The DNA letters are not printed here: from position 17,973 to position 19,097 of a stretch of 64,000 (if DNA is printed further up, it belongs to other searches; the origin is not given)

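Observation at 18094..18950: RHH DNA-binding domain fused to a nucleotidyltransferase fold with a degenerate active-site loop, behind a perfect 30-bp palindrome: candidate sugar-nucleotide-sensing regulator of the glycan island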

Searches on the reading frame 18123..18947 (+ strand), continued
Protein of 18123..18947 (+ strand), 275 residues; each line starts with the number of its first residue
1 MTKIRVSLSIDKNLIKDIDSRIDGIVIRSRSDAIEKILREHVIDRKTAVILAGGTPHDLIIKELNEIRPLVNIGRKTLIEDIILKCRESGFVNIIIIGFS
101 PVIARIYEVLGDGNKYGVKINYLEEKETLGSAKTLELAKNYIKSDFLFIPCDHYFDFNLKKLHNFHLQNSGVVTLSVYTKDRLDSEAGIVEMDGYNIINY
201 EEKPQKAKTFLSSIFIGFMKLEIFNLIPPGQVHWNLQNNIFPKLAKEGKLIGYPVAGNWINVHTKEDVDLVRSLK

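Call 12: find_related_loci(query=A1, collection=genome_contigs, flank=4000)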
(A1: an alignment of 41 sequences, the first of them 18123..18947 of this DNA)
Query A1 (275 aa) in genome_contigs; peptide patterns used: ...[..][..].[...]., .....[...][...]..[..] (x = any residue, [..] = any of these).
67 stretches matched a pattern; 22 encode a relative of the query (tblastn E <= 1e-3); 22 distinct loci.
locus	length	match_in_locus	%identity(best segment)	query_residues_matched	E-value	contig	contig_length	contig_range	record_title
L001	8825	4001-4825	97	1-275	3e-179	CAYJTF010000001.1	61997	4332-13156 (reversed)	MAG TPA_asm: uncultured archaeon isolate ERP125453_co1_357 genome assembly, contig: NODE_301_length_61997_cov_6.376804,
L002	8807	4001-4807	65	1-269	2e-122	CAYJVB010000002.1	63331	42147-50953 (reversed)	MAG TPA_asm: uncultured archaeon isolate ERP125453_co1_352 genome assembly, contig: NODE_284_length_63331_cov_9.081421,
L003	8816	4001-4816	61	3-274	5e-118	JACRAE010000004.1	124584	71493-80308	MAG: Candidatus Aenigmatarchaeota archaeon isolate NC_groundwater_1585_Pr3_B-0.1um_56_48 SR-2_scaffold_141_1576196, whol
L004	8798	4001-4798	59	3-268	5e-111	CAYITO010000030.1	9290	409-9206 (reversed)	MAG TPA_asm: uncultured archaeon isolate ERP119705_co6_956 genome assembly, contig: NODE_10440_length_9290_cov_6.837466,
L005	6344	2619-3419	60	3-269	1e-109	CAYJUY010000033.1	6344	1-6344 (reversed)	MAG TPA_asm: uncultured archaeon isolate ERP125453_co1_359 genome assembly, contig: NODE_15961_length_6344_cov_4.515185,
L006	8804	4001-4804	57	1-268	2e-109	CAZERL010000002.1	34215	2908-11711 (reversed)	MAG TPA_asm: uncultured archaeon isolate SRP178908_co1_104 genome assembly, contig: NODE_704_length_34215_cov_11.720550,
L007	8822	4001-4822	58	1-274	2e-107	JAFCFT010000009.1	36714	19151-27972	Candidatus Parvarchaeota archaeon isolate Meg22_1618_Bin_99 Meg22_1618_Bin_99_scaffold_1090, whole genome shotgun sequen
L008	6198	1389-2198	57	3-272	7e-107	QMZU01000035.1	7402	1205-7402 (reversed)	MAG: Candidatus Aenigmatarchaeota archaeon isolate B50_G15 B50_Guay15_scaffold_03552, whole genome shotgun sequence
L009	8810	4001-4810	57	3-272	2e-104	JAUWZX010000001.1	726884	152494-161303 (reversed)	MAG: Candidatus Parvarchaeota archaeon isolate CSMAG_2747 CSMAG_2747_k141_681695_length_726884_cov_40.1155, whole genome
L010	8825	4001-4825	52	1-274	4e-100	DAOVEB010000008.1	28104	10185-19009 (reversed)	MAG TPA_asm: Candidatus Parvarchaeota archaeon isolate CSMAG_1072 CSMAG_1072_k141_3714156_length_28104_cov_23.9819, whol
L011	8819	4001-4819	55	3-274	1e-99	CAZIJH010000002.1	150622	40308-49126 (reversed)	MAG TPA_asm: uncultured archaeon isolate SRP269290_co3_888 genome assembly, contig: NODE_59_length_150622_cov_6.416227,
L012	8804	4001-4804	56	1-268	3e-108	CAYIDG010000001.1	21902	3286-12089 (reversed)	MAG TPA_asm: uncultured archaeon isolate ERP119705_co1_846 genome assembly, contig: NODE_2522_length_21902_cov_4.492104,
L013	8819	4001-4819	51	1-274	1e-90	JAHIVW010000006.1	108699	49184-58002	MAG: Nanoarchaeota archaeon isolate MM_PC_MetaG.mb.98 MM_PC_MetaG.mb.98_k141_2006194, whole genome shotgun sequence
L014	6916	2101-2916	47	1-274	1e-77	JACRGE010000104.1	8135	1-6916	MAG: Candidatus Micrarchaeota archaeon isolate NC_groundwater_1743_Pr3_B-0.1um_46_10 SR-2_scaffold_141_4162198, whole ge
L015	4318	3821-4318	57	1-166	4e-63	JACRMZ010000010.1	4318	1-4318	MAG: Candidatus Aenigmatarchaeota archaeon isolate NC_groundwater_1920_Pr3_S-0.2um_48_2 scaffold_97151, whole genome sho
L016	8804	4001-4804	41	1-272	4e-62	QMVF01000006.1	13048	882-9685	MAG: Candidatus Micrarchaeota archaeon isolate B9_G16 B9_Guay16_scaffold_03102, whole genome shotgun sequence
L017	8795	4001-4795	41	5-274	2e-61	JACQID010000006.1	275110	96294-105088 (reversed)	MAG: Candidatus Aenigmatarchaeota archaeon isolate NC_groundwater_1116_Ag_S-0.1um_45_568 S_p1_S3_coassembly_k141_1242768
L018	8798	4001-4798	40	1-272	3e-61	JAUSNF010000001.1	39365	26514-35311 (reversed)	MAG: Candidatus Burarchaeum sp. isolate E19_metabat.bin.22 E19_k141_196129, whole genome shotgun sequence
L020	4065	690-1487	38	1-272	6e-58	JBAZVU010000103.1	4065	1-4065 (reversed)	MAG: Candidatus Micrarchaeia archaeon isolate SO_2017_GW1_260 NODE_86433_length_4065_cov_0.815896_OW334_2017, whole geno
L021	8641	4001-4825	53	1-274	2e-103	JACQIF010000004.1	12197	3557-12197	MAG: Candidatus Aenigmatarchaeota archaeon isolate NC_groundwater_1118_Ag_S-0.1um_53_25 S_p1_S3_coassembly_k141_108045,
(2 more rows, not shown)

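Call 21: predict_structure(alignment_id=A1)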
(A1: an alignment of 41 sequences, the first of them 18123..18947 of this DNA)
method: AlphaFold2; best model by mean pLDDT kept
length: 275 residues; sequences in the alignment: 41
mean_pLDDT: 91.7   pTM: 0.82
mean pLDDT of the five models: 91.7, 91.6, 89.4, 89.1, 87.4
residues with pLDDT >= 90: 205; 70-90: 60; 50-70: 10; < 50: 0
segments of 3 or more residues with pLDDT < 50: none
pLDDT, mean of each block of 10 residues (from residue 1): 76 87 83 80 80 93 96 96 95 96 98 93 96 97 95 95 94 94 76 95 88 95 96 96 97 94 95 91
secondary structure, 60 per line:
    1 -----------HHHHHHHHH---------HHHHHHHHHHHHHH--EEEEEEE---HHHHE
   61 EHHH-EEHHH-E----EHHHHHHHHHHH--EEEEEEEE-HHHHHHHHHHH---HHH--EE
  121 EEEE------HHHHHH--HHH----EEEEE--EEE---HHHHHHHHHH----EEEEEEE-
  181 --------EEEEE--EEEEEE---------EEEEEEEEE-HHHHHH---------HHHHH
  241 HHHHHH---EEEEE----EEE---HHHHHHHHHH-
elements in order: H12-20 H30-43 E46-52 H56-59 H78-88 E91-98 H100-110 E119-124 H131-136 E146-150 E153-155 H159-168 E173-179 E189-193 E196-201 E211-219 H221-226 H236-246 E250-254 E259-261 H265-274
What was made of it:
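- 18261..18947 (+): Sugar-1-phosphate nucleotidyltransferase-like domain (res 47-275), proposed ligand sensor. AF2 pLDDT 91.7, pTM 0.82 (call 21).
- The RHH-to-NTase linker is only 2-3 residues (call 21), which suits a rigid scaffold.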

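Call 23: search_protein_families(library=ncbifam, proteins=[L003:2594-3913:-, L013:4821-6104:-, L017:5871-7259:+], max_evalue=1e-10)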
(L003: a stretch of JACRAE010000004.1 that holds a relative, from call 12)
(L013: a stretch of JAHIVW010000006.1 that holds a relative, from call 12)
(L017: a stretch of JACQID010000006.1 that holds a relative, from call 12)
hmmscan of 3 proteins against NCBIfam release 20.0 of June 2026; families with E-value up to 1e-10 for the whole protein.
L003:2594-3913:- (440 aa): 7 families
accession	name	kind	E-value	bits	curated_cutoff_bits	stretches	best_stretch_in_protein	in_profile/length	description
NF041297.1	UDPGDh_AglM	equivalog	4.5e-144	480.5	670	1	1-428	1-427/429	UDP-glucose 6-dehydrogenase AglM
TIGR03026.1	NDP-sugDHase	subfamily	3.1e-140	467.6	189.8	1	1-415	1-410/413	nucleotide sugar dehydrogenase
NF047673.2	TeichurnBiosyTuaD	equivalog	3.2e-121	405.5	700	1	2-430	3-430/439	UDP-glucose 6-dehydrogenase TuaD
NF040825.1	UDPMaNacDH_Arch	equivalog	3.8e-61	207.2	750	1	1-432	1-416/418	UDP-N-acetyl-D-mannosamine dehydrogenase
NF008286.0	PRK11064.1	equivalog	2.3e-44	151.7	459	1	2-407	5-411/420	UDP-N-acetyl-D-mannosamine dehydrogenase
NF011631.0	PRK15057.1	equivalog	5.8e-37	127.7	757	1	1-361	1-342/388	UDP-glucose 6-dehydrogenase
NF011729.0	PRK15182.1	equivalog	4.1e-25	88.4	592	1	2-403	8-399/425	Vi polysaccharide biosynthesis UDP-N-acetylglucosamine C-6 dehydrogenase TviB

L013:4821-6104:- (428 aa): 7 families
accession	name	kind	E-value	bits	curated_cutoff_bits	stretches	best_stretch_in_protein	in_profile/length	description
NF041297.1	UDPGDh_AglM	equivalog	1e-136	456.3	670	1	8-420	1-420/429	UDP-glucose 6-dehydrogenase AglM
TIGR03026.1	NDP-sugDHase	subfamily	8e-134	446.5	189.8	1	8-414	1-412/413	nucleotide sugar dehydrogenase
NF047673.2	TeichurnBiosyTuaD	equivalog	7.7e-126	420.7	700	1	10-420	4-417/439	UDP-glucose 6-dehydrogenase TuaD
NF040825.1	UDPMaNacDH_Arch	equivalog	8.3e-55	186.3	750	1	8-418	1-402/418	UDP-N-acetyl-D-mannosamine dehydrogenase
NF008286.0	PRK11064.1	equivalog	1.6e-46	158.8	459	1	10-405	6-410/420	UDP-N-acetyl-D-mannosamine dehydrogenase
NF011631.0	PRK15057.1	equivalog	1.2e-39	136.6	757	1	8-357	1-338/388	UDP-glucose 6-dehydrogenase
NF011729.0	PRK15182.1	equivalog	8.6e-26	90.7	592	1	7-403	6-400/425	Vi polysaccharide biosynthesis UDP-N-acetylglucosamine C-6 dehydrogenase TviB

L017:5871-7259:+ (463 aa): 7 families
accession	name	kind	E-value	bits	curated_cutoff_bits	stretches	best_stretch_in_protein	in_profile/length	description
TIGR03026.1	NDP-sugDHase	subfamily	7.4e-120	400.5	189.8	1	22-434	3-411/413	nucleotide sugar dehydrogenase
NF040825.1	UDPMaNacDH_Arch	equivalog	6.8e-87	292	750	1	22-455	3-415/418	UDP-N-acetyl-D-mannosamine dehydrogenase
NF008286.0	PRK11064.1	equivalog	5.6e-79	265.7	459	1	21-422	5-408/420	UDP-N-acetyl-D-mannosamine dehydrogenase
NF047673.2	TeichurnBiosyTuaD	equivalog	1.8e-70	238.3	700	1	22-457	4-433/439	UDP-glucose 6-dehydrogenase TuaD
NF041297.1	UDPGDh_AglM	equivalog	1.8e-70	238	670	1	22-437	3-416/429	UDP-glucose 6-dehydrogenase AglM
NF011729.0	PRK15182.1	equivalog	4.7e-50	170.6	592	1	21-425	8-403/425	Vi polysaccharide biosynthesis UDP-N-acetylglucosamine C-6 dehydrogenase TviB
NF011631.0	PRK15057.1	equivalog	3.1e-22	79.2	757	1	22-381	3-342/388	UDP-glucose 6-dehydrogenase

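Call 24: search_protein_families(library=pfam, proteins=[L002:1528-3747:-, L007:3014-3889:-, L009:2932-3876:-, L013:3159-3935:-, L014:1018-1920:-, L015:2662-3714:-, L016:2977-4131:-, L017:3263-3943:+, L018:3440-3913:-, L020:88-594:-], max_evalue=0.00001)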
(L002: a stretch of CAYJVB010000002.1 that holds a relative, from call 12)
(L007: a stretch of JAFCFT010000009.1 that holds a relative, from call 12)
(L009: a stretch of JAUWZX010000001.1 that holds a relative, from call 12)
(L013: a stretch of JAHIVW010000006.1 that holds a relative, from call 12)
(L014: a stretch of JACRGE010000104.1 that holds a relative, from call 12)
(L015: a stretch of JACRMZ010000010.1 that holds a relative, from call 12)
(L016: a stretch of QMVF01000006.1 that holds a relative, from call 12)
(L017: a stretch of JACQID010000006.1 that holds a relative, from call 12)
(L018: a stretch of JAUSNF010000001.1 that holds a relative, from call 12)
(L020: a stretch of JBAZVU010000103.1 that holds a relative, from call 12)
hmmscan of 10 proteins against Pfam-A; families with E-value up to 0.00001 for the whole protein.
L002:1528-3747:- (740 aa): 7 families
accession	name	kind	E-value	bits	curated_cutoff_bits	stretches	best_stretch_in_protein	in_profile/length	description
PF08484.17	Methyltransf_14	-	3.7e-36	124.8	23.5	1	577-734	1-160/160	C-methyltransferase C-terminal domain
PF01408.29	GFO_IDH_MocA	-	4.3e-22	79.5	24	1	7-123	3-120/120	Oxidoreductase family, NAD-binding Rossmann fold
PF08421.16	Methyltransf_13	-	2e-17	63.5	31.3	1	339-398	1-62/62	Putative zinc binding domain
PF13489.12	Methyltransf_23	-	2.6e-13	50.4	27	1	416-569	5-160/164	Methyltransferase domain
PF02894.22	GFO_IDH_MocA_C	-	2.6e-12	47.4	22.9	1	135-326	1-218/218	Oxidoreductase family, C-terminal alpha/beta domain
PF22725.1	GFO_IDH_MocA_C3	-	4.6e-11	43.2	27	1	133-239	3-123/124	GFO/IDH/MocA C-terminal domain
PF08242.18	Methyltransf_12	-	6.5e-07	30.4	30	1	436-527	1-98/98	Methyltransferase domain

L007:3014-3889:- (292 aa): 2 families
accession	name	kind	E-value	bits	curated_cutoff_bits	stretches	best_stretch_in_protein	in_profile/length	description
PF00483.29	NTP_transferase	-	1.2e-15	58.2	21.2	1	8-263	2-239/245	Nucleotidyl transferase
PF12804.13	NTP_transf_3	-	1.9e-08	35.1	27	1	8-130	1-112/160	MobA-like NTP transferase domain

L009:2932-3876:- (315 aa): 1 family
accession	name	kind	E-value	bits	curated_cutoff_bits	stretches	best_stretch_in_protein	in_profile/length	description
PF00483.29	NTP_transferase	-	3.3e-22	79.7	21.2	1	29-282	3-238/245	Nucleotidyl transferase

L013:3159-3935:- (259 aa): 1 family
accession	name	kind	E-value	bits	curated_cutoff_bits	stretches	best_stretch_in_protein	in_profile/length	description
PF00483.29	NTP_transferase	-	1.6e-12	47.9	21.2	1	8-257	3-238/245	Nucleotidyl transferase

L014:1018-1920:- (301 aa): 5 families
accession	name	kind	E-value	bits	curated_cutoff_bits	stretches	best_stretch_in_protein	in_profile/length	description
PF16363.11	GDP_Man_Dehyd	-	7.1e-46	157.6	27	1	24-289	49-332/332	GDP-mannose 4,6 dehydratase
PF01370.27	Epimerase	-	1.5e-44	152.7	20.9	1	27-223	41-240/240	NAD dependent epimerase/dehydratase family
PF01073.25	3Beta_HSD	-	8.9e-12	45.1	22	1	5-249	26-276/280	3-beta hydroxysteroid dehydrogenase/isomerase family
PF04321.23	RmlD_sub_bind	-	1.2e-11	44.7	27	1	33-215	34-202/287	RmlD substrate binding domain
PF02719.21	Polysacc_synt_2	-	8.4e-10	38.7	20.2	1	23-245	50-251/293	Polysaccharide biosynthesis protein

L015:2662-3714:- (351 aa): 5 families
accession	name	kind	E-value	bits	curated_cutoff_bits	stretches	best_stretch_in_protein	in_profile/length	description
PF01370.27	Epimerase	-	4.1e-41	141.4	20.9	1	3-268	1-240/240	NAD dependent epimerase/dehydratase family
PF16363.11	GDP_Man_Dehyd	-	6.2e-37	128.2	27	1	4-333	1-331/332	GDP-mannose 4,6 dehydratase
PF07993.18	NAD_binding_4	-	1.8e-11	44.1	20.1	1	66-213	87-222/258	Male sterility protein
PF01073.25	3Beta_HSD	-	7.4e-08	32.2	22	1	4-121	1-119/280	3-beta hydroxysteroid dehydrogenase/isomerase family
PF04321.23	RmlD_sub_bind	-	1.3e-06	28.2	27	0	1-183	1-140/287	RmlD substrate binding domain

L016:2977-4131:- (385 aa): 6 families
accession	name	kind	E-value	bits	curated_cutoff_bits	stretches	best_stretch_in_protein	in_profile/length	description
PF01370.27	Epimerase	-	4.1e-36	125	20.9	1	73-301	1-227/240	NAD dependent epimerase/dehydratase family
PF16363.11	GDP_Man_Dehyd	-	2e-25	90.4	27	1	74-370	1-330/332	GDP-mannose 4,6 dehydratase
PF01073.25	3Beta_HSD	-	1.4e-21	77.2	22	1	74-248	1-183/280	3-beta hydroxysteroid dehydrogenase/isomerase family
PF04321.23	RmlD_sub_bind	-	1.1e-12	48.1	27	1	71-249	1-154/287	RmlD substrate binding domain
PF02719.21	Polysacc_synt_2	-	8.5e-10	38.7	20.2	1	73-279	1-199/293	Polysaccharide biosynthesis protein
PF07993.18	NAD_binding_4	-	3e-07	30.3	20.1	1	75-248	1-209/258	Male sterility protein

L017:3263-3943:+ (227 aa): 8 families
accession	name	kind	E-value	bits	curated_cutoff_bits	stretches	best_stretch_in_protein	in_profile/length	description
PF08241.18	Methyltransf_11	-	1.2e-23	84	21.2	1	45-136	1-95/95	Methyltransferase domain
PF13489.12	Methyltransf_23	-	2e-21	76.8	27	1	23-143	5-123/164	Methyltransferase domain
PF13649.12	Methyltransf_25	-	1.4e-18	67.7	27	1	44-132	1-97/97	Methyltransferase domain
PF08242.18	Methyltransf_12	-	4.1e-15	56.7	30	1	45-134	1-98/98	Methyltransferase domain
PF13847.12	Methyltransf_31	-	5.5e-13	49.3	27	1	39-142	2-114/145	Methyltransferase domain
PF01209.24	Ubie_methyltran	-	4.8e-12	46.2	20.1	1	5-136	9-151/233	ubiE/COQ5 methyltransferase family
PF07021.18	MetW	-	7.2e-07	29.5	21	1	31-161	4-131/193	Methionine biosynthesis protein MetW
PF05219.18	DREV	-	8.2e-06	25.6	26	0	37-137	91-187/265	DREV methyltransferase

L018:3440-3913:- (158 aa): 3 families
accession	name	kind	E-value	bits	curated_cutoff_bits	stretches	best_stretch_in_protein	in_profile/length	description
PF14667.12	Polysacc_synt_C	-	1.3e-16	61.1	28.7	1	16-139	2-111/111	Polysaccharide biosynthesis C-terminal domain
PF00908.23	dTDP_sugar_isom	-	2.1e-14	54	27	1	4-152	4-152/168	dTDP-4-dehydrorhamnose 3,5-epimerase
PF05523.17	FdtA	-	2.1e-08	34.5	23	1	6-135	2-118/131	WxcM-like, C-terminal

L020:88-594:- (169 aa): 3 families
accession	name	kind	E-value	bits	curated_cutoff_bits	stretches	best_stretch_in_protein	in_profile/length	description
PF14667.12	Polysacc_synt_C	-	1.8e-13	51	28.7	1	25-148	1-109/111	Polysaccharide biosynthesis C-terminal domain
PF00908.23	dTDP_sugar_isom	-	3.9e-08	33.6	27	1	14-146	4-137/168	dTDP-4-dehydrorhamnose 3,5-epimerase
PF05523.17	FdtA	-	1.2e-06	28.8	23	1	16-145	2-117/131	WxcM-like, C-terminal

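Call 25: fold_search(model_id=the predicted structure, library=pdb)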
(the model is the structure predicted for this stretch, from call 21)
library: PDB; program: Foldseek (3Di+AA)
matches with E <= 10: 1498; with E <= 0.001: 674
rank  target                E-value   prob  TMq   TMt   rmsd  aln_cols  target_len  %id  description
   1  4ecm                  1.3e-18  1.00  0.74  0.82   3.3       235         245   21  2.3 Angstrom Crystal Structure of a Glucose-1-phosphate Thymidylyltransferase from Bacillus anthracis in Complex with Th (released 2012-04-04)
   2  3hl3_A                2.9e-18  1.00  0.75  0.83   2.5       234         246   21  2.76 Angstrom Crystal Structure of a Putative Glucose-1-Phosphate Thymidylyltransferase from Bacillus anthracis in Com (released 2009-06-09)
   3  8x7s_C                1.1e-17  1.00  0.75  0.55   2.3       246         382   23  Crystal structure of tlr0611 (released 2024-11-27)
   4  8x7s_B                1.5e-17  1.00  0.75  0.54   2.3       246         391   23  Crystal structure of tlr0611 (released 2024-11-27)
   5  4y7u                  1.5e-17  1.00  0.70  0.85   2.7       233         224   22  Structural analysis of MurU (released 2015-03-18)
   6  1mp3_A                1.5e-17  1.00  0.72  0.68   3.5       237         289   21  L89T VARIANT OF S. ENTERICA RmlA (released 2002-10-09)
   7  8x7s_A                1.8e-17  1.00  0.75  0.54   2.2       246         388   24  Crystal structure of tlr0611 (released 2024-11-27)
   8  3pkp_B                1.9e-17  1.00  0.72  0.69   3.2       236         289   21  Q83S Variant of S. Enterica RmlA with dATP (released 2011-01-12)
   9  5ify_A                1.9e-17  1.00  0.71  0.67   3.2       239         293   20  Crystal structure of Glucose-1-phosphate thymidylyltransferase from Burkholderia vietnamiensis in complex with 2 -Deox (released 2016-03-09)
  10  3pkp_A                3.3e-17  1.00  0.72  0.69   3.2       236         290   21  Q83S Variant of S. Enterica RmlA with dATP (released 2011-01-12)
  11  4hoc_B                3.5e-17  1.00  0.71  0.69   3.2       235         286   18  Crystal structure of glucose 1-phosphate thymidylyltransferase from Aneurinibacillus thermoaerophilus complexed with U (released 2013-10-23)
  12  1iim_A                3.7e-17  1.00  0.71  0.68   3.5       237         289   21  thymidylyltransferase complexed with TTP (released 2001-05-09)
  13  1h5s_B                3.7e-17  1.00  0.71  0.68   3.5       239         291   21  Thymidylyltransferase complexed with TMP (released 2001-11-23)
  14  7d72_E                4.2e-17  1.00  0.73  0.57   2.5       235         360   22  Cryo-EM structures of human GMPPA/GMPPB complex bound to GDP-Mannose (released 2021-05-05)
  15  7d74_G                4.2e-17  1.00  0.71  0.55   2.7       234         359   22  Cryo-EM structure of GMPPA/GMPPB complex bound to GTP (state II) (released 2021-05-19)
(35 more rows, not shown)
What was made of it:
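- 18261..18947 (+): Foldseek top hits are RmlA, MurU and GMPPB, TMq 0.70-0.75, E ~1e-17 (call 25).
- On Sugar-1-phosphate nucleotidyltransferases (Pfam PF00483; RmlA/GalU/GMPP/GlmU-N): Foldseek hits to RmlA, MurU and GMPPB at TMq 0.70-0.75 (call 25).
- Closest known: GMPPA, the non-catalytic paralogue of GDP-mannose pyrophosphorylase. Same: The catalytic partner GMPPB is among the top fold matches (call 25).
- The fold is intact and confident (calls 21, 25).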

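Call 29: search_protein_families(library=pfam, alignment_id=A1, max_evalue=0.01)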
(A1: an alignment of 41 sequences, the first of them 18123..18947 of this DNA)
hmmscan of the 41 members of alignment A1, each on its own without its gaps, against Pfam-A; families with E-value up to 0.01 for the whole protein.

A. member 1, window:18123-18947:+ (275 aa): 3 families
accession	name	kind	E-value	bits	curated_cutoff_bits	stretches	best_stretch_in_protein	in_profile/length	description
PF00483.29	NTP_transferase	-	9.6e-20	71.6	21.2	1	48-211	2-173/245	Nucleotidyl transferase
PF12804.13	NTP_transf_3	-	0.0031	18.2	27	1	48-155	1-98/160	MobA-like NTP transferase domain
PF01402.27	RHH_1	-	0.0033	17.8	20.5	1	5-42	1-37/39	Ribbon-helix-helix protein, copG family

B. families by the number of members that match (of 41 scanned): 8 families
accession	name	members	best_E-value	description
PF00483.29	NTP_transferase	41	8.7e-27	Nucleotidyl transferase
PF12804.13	NTP_transf_3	40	8.3e-09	MobA-like NTP transferase domain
PF01402.27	RHH_1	31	3.1e-07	Ribbon-helix-helix protein, copG family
PF24434.1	DUF7557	3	3.3e-06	Family of unknown function (DUF7557)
PF23807.1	RHH_10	3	5.1e-05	Ribbon-helix-helix protein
PF01990.22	ATP-synt_F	1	0.00045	ATP synthase (F/14-kDa) subunit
PF20605.4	Antitox_RHH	1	0.0027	Antitoxin-like ribbon-helix-helix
PF12441.14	CopG_antitoxin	1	0.0077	CopG antitoxin of type II toxin-antitoxin system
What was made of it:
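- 18123..18260 (+): Ribbon-helix-helix DNA-binding domain (res 1-46). Predicted DNA-reading strand K3-x-R5-V-S7-L-S9. 31/41 members hit RHH_1 (call 29).
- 31/41 members hit Pfam RHH_1 (call 29).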
